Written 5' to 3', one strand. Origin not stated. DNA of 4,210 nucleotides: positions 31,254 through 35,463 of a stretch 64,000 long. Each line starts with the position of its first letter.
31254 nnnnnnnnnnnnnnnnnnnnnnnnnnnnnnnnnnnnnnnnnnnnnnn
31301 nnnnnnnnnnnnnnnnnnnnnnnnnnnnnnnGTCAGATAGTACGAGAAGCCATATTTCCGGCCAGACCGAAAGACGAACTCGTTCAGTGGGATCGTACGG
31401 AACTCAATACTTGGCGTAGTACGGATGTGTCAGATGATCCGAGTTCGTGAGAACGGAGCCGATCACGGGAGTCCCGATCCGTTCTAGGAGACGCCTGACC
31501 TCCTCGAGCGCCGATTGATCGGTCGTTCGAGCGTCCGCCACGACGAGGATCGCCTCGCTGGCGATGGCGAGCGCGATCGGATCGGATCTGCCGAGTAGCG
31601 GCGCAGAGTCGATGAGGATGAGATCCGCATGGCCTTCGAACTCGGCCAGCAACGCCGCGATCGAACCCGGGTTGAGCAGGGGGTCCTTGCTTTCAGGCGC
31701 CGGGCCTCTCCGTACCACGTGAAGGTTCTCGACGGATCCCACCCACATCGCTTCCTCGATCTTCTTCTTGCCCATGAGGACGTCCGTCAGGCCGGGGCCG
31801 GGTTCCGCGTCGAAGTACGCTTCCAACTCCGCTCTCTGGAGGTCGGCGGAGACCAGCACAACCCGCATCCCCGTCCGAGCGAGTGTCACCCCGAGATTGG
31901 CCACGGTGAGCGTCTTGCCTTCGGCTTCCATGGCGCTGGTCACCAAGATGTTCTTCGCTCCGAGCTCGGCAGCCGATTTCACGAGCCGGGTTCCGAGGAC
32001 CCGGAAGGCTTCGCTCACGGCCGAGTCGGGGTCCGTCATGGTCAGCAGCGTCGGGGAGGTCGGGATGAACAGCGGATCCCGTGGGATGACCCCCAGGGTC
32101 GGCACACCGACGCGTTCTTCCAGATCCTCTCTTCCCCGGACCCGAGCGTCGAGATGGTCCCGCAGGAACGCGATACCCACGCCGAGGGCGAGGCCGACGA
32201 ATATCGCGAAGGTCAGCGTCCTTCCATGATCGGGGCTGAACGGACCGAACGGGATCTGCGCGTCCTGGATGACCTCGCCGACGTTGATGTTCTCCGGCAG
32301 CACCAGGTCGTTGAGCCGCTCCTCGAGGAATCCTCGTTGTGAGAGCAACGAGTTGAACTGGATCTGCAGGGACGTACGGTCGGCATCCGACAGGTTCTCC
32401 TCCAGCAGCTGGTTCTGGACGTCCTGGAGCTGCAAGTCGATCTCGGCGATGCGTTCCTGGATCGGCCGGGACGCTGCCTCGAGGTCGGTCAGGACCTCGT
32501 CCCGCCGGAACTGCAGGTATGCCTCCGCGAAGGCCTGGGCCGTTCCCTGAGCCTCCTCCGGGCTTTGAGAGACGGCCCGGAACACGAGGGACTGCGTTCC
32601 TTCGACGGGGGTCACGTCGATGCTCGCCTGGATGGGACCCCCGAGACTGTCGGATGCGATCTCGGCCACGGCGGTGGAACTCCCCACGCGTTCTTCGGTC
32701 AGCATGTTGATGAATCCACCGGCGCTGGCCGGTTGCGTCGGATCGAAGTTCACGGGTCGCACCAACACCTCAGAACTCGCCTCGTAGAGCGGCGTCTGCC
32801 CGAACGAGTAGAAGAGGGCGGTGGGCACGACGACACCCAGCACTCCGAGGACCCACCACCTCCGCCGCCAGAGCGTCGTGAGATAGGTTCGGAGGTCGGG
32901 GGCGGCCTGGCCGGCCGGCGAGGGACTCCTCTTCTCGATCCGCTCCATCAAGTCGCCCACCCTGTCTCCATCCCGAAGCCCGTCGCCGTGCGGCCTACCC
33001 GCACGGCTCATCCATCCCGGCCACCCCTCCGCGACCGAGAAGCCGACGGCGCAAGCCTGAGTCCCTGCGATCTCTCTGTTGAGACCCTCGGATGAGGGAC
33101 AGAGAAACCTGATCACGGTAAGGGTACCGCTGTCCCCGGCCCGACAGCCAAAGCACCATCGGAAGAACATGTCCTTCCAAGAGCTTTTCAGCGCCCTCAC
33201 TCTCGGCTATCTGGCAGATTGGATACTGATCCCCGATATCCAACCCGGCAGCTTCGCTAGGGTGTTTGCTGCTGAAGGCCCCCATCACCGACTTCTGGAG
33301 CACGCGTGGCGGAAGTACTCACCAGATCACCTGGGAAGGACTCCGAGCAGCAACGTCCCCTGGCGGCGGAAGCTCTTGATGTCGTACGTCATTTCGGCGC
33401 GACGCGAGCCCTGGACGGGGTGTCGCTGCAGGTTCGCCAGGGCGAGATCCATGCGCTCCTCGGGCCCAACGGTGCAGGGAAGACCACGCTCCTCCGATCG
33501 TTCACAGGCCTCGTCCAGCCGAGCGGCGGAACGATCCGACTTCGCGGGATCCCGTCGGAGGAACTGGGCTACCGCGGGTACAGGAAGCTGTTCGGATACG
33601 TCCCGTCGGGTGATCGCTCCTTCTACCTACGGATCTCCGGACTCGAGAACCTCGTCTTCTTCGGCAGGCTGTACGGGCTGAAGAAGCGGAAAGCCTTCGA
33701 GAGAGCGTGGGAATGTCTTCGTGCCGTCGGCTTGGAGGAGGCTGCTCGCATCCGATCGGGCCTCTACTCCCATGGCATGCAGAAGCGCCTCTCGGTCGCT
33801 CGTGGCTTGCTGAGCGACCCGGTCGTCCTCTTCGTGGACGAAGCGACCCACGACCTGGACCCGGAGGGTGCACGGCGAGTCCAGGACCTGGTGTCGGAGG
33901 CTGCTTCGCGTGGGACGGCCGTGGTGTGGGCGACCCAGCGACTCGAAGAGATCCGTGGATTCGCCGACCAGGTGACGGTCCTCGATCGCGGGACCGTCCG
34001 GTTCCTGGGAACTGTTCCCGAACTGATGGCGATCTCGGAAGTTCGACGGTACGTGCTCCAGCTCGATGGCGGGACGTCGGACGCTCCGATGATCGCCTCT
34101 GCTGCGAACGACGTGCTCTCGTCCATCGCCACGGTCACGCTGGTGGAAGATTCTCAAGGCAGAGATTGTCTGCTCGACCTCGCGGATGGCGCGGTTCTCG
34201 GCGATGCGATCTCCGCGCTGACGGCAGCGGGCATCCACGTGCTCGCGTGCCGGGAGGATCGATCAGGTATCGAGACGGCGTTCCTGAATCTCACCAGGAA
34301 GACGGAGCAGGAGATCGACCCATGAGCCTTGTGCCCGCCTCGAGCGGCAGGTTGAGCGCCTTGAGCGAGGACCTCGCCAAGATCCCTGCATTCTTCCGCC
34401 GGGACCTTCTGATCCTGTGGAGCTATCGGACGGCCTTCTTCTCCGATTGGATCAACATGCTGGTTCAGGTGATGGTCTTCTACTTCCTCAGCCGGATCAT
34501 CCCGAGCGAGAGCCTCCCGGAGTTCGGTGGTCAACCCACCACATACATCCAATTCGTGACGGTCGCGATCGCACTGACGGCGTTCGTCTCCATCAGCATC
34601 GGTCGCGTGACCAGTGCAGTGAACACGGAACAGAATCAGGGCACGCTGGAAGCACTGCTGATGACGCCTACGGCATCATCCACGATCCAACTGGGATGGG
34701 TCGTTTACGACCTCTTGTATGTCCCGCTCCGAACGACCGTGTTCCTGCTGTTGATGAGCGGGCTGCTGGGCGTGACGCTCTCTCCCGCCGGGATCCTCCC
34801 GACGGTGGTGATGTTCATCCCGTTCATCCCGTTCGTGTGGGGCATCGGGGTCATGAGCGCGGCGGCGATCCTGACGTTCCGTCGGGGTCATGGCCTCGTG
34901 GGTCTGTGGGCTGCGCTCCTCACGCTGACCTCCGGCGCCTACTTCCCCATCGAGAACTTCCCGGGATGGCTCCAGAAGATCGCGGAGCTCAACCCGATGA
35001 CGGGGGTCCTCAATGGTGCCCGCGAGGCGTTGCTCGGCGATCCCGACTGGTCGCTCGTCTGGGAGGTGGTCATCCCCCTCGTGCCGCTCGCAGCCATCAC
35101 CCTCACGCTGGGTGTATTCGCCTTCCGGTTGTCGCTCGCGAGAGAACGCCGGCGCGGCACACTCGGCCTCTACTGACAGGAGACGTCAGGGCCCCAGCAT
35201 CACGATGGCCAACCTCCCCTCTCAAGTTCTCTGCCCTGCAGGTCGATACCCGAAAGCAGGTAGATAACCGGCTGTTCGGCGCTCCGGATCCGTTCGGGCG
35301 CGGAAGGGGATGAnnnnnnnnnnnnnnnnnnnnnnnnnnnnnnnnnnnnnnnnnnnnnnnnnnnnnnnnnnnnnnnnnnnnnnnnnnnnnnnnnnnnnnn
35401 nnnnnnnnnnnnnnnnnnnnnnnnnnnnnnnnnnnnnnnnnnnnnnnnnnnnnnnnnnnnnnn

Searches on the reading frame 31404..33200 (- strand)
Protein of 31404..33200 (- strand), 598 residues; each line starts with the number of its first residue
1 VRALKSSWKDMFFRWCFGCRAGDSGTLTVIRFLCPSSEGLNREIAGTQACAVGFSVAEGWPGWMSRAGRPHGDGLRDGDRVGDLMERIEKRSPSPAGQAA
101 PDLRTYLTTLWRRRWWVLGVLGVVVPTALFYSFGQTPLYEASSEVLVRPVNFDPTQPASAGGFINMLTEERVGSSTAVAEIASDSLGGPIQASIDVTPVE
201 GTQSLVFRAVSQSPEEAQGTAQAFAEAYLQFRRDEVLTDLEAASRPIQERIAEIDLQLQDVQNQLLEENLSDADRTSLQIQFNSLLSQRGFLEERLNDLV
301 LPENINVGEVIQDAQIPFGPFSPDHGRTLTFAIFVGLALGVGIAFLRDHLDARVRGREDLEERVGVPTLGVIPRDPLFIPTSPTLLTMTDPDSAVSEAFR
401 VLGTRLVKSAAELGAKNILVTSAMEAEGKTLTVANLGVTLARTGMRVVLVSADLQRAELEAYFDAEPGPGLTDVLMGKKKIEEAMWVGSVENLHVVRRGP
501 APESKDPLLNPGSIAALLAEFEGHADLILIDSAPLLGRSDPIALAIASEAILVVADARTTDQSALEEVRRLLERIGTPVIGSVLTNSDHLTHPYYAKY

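Call 7: search_protein_families(library=pfam, proteins=[window:31404-33200:-], max_evalue=0.01)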
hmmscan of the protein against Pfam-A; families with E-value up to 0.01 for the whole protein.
window:31404-33200:- (598 aa): 4 families
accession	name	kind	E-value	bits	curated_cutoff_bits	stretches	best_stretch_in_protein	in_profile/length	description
PF13614.12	AAA_31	-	2.4e-08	34.6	27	1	428-575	14-164/177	AAA domain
PF01656.29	CbiA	-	1.9e-07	31.5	25.4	1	418-531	1-54/125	CobQ/CobB/MinD/ParA nucleotide binding domain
PF02706.20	Wzz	-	1.5e-06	28.8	25.5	1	102-151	4-53/91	Chain length determinant protein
PF00448.28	SRP54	-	0.0098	16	22.7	0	426-457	11-42/196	SRP54-type protein, GTPase domain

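Call 8: search_protein_families(library=ncbifam, proteins=[window:31404-33200:-], max_evalue=0.01)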
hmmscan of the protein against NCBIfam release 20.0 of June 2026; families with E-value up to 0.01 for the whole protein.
window:31404-33200:- (598 aa): 15 families
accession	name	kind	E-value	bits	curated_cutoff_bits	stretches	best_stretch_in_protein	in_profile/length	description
TIGR01005.1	eps_transp_fam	subfamily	2.6e-31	108.6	411.7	2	389-588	520-719/754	exopolysaccharide transport protein family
TIGR01007.1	eps_fam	subfamily_domain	5.2e-31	107.8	108.05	1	397-598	1-203/204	polysaccharide biosynthesis tyrosine autokinase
TIGR03018.1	pepcterm_TyrKin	hypoth_equivalog_domain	2.4e-29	102.2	230.65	1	385-572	1-196/207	XrtA-associated tyrosine autokinase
NF008568.0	PRK11519.1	equivalog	1.9e-27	95.8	1068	2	318-585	417-696/720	tyrosine-protein kinase Wzc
TIGR03029.1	EpsG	equivalog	1.2e-23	83.7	313.8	1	382-585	70-273/274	chain length determinant protein tyrosine kinase EpsG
NF007350.0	PRK09841.1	equivalog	1.3e-22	79.7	1248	1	386-586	502-702/726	tyrosine-protein kinase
TIGR01969.1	minD_arch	subfamily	2.6e-21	75.9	201.75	1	418-585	3-168/251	cell division ATPase MinD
TIGR03007.1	pepcterm_ChnLen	equivalog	2e-14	52.7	278.85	2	310-374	398-462/498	XrtA system polysaccharide chain length determinant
TIGR03017.1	EpsF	equivalog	5.3e-12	45.2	422.75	1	236-372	305-443/444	chain length determinant protein EpsF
TIGR01968.1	minD_bact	equivalog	1.8e-11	43.9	212.9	1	416-555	2-142/261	septum site-determining protein MinD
TIGR01006.1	polys_exp_MPA1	subfamily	5e-09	35.9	296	1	309-373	158-222/226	CspC family polysaccharide chain length determinant protein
NF041546.1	ParA_partition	equivalog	5.5e-05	22.8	180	0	428-462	12-46/203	ParA family partition ATPase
NF047398.1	AAA_KGGVGR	domain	0.00025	21.4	90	0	428-480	15-70/190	KGGVGR-motif variant AAA ATPase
TIGR02016.1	BchX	equivalog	0.0022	17.3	331.2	1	427-490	11-74/296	chlorophyllide a reductase iron protein subunit X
NF041136.1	MrpORP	equivalog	0.0048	16.2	450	0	416-583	6-174/365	iron-sulfur cluster carrier protein MrpORP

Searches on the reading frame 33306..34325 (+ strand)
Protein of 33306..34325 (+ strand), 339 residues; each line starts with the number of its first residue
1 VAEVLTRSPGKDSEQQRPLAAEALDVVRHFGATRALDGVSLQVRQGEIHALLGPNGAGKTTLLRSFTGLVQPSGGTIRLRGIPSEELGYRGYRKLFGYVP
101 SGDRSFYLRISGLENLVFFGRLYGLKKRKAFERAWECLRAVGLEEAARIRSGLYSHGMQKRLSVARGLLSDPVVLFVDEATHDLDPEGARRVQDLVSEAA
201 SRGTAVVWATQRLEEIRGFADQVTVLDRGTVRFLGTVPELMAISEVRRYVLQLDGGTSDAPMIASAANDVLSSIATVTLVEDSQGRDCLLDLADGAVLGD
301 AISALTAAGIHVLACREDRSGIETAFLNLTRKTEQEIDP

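Call 7: search_protein_families(library=pfam, proteins=[window:33306-34325:+], max_evalue=0.01)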
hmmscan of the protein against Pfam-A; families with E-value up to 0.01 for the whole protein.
window:33306-34325:+ (339 aa): 7 families
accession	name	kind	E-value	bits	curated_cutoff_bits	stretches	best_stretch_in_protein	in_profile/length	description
PF00005.33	ABC_tran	-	5e-27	95.6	25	1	36-181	1-136/137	ABC transporter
PF13304.12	AAA_21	-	6.6e-07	30.1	27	1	48-74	1-33/304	AAA domain, putative AbiEii toxin, Type IV TA system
PF13401.12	AAA_22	-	0.00015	22.5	27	1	47-198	6-110/130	AAA domain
PF13191.12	AAA_16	-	0.00045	21.2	32.6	1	43-202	19-162/167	AAA ATPase domain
PF13604.12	AAA_30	-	0.0014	18.9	27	0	47-78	19-50/191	AAA domain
PF13555.12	AAA_29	-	0.0019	18.3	27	1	37-73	13-49/61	P-loop containing region of AAA domain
PF13514.12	AAA_27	-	0.0093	16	22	0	39-69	19-49/206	AAA domain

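Call 8: search_protein_families(library=ncbifam, proteins=[window:33306-34325:+], max_evalue=0.01)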
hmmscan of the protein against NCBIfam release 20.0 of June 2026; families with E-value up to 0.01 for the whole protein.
window:33306-34325:+ (339 aa): 187 families (the best 25 are shown)
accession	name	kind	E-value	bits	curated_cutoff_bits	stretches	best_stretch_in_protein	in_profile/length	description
TIGR01188.1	drrA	subfamily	1.9e-55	188.3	312.45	1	29-330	2-301/302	daunorubicin resistance ABC transporter, ATP-binding protein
TIGR03864.1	PQQ_ABC_ATP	hypoth_equivalog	1.1e-42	146.1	302.25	1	25-245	6-224/236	ABC transporter, ATP-binding subunit, PQQ-dependent alcohol dehydrogenase system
TIGR03522.1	GldA_ABC_ATP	equivalog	1.3e-35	123.3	402.6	1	24-253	6-232/301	gliding motility-associated ABC transporter ATP-binding subunit GldA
NF010060.0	PRK13537.1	equivalog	4e-35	121.2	521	1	23-253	18-245/314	nodulation factor ABC transporter ATP-binding protein NodI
NF033858.1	ABC2_perm_RbbA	equivalog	1.9e-33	115.5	1050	2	97-244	79-228/909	ribosome-associated ATPase/putative transporter RbbA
NF010059.0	PRK13536.1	equivalog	2.3e-33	115.4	549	1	14-256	37-276/342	nodulation factor ABC transporter ATP-binding protein NodI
TIGR03740.1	galliderm_ABC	subfamily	1.4e-32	113.2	309.75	1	25-235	5-206/223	lantibiotic protection ABC transporter ATP-binding subunit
TIGR03410.1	urea_trans_UrtE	equivalog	1.3e-31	109.9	285.8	1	25-249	5-227/230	urea ABC transporter ATP-binding subunit UrtE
TIGR04521.1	ECF_ATPase_2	equivalog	2.9e-31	108.6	330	1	33-246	18-239/279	energy-coupling factor transporter ATPase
NF000106.1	40850658_otr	exception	4.3e-31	108.3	750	1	20-279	13-270/351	oxytetracycline efflux ABC transporter Otr(C) ATP-binding subunit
TIGR01288.1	nodI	equivalog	2.1e-30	105.8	424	1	19-257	3-238/303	nodulation factor ABC transporter ATP-binding protein NodI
NF047930.1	ABC_ATP_B6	equivalog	2.5e-29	102.3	670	1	25-231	7-214/510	putative B6 ABC transporter ATP-binding protein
TIGR01189.1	ccmA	equivalog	5.2e-29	101.3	131.6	1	19-212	1-186/198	heme ABC exporter ATP-binding protein CcmA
TIGR02673.1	FtsE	equivalog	8.3e-29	100.8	264.85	1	31-229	13-213/214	cell division ATP-binding protein FtsE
TIGR02315.1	ABC_phnC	equivalog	2.5e-28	99.1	266.1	1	26-240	7-233/243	phosphonate ABC transporter ATP-binding protein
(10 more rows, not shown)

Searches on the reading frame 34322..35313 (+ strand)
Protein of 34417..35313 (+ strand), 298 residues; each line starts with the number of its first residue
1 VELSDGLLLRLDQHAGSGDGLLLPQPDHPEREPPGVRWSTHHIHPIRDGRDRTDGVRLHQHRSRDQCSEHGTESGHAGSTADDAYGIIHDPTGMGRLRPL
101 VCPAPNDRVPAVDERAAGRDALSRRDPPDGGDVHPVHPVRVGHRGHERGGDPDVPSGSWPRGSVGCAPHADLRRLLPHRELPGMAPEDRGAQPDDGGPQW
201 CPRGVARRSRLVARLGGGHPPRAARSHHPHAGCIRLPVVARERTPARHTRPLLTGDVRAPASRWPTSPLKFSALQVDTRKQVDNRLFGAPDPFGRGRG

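Call 41: search_protein_families(library=pfam, proteins=[window:34417-35313:+], max_evalue=0.001)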
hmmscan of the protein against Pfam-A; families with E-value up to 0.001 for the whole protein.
window:34417-35313:+ (298 aa): 0 families

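Call 75: search_protein_families(library=pfam, proteins=[window:34322-35176:+], max_evalue=1)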
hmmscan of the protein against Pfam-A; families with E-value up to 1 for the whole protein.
window:34322-35176:+ (284 aa): 2 families
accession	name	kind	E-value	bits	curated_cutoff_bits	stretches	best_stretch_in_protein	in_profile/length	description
PF01061.29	ABC2_membrane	-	8.7e-15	55.3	26.9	1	23-237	5-210/211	ABC-2 type transporter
PF12698.13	ABC2_membrane_3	-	9e-14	51.8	31.6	1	60-265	146-346/347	ABC-2 family transporter protein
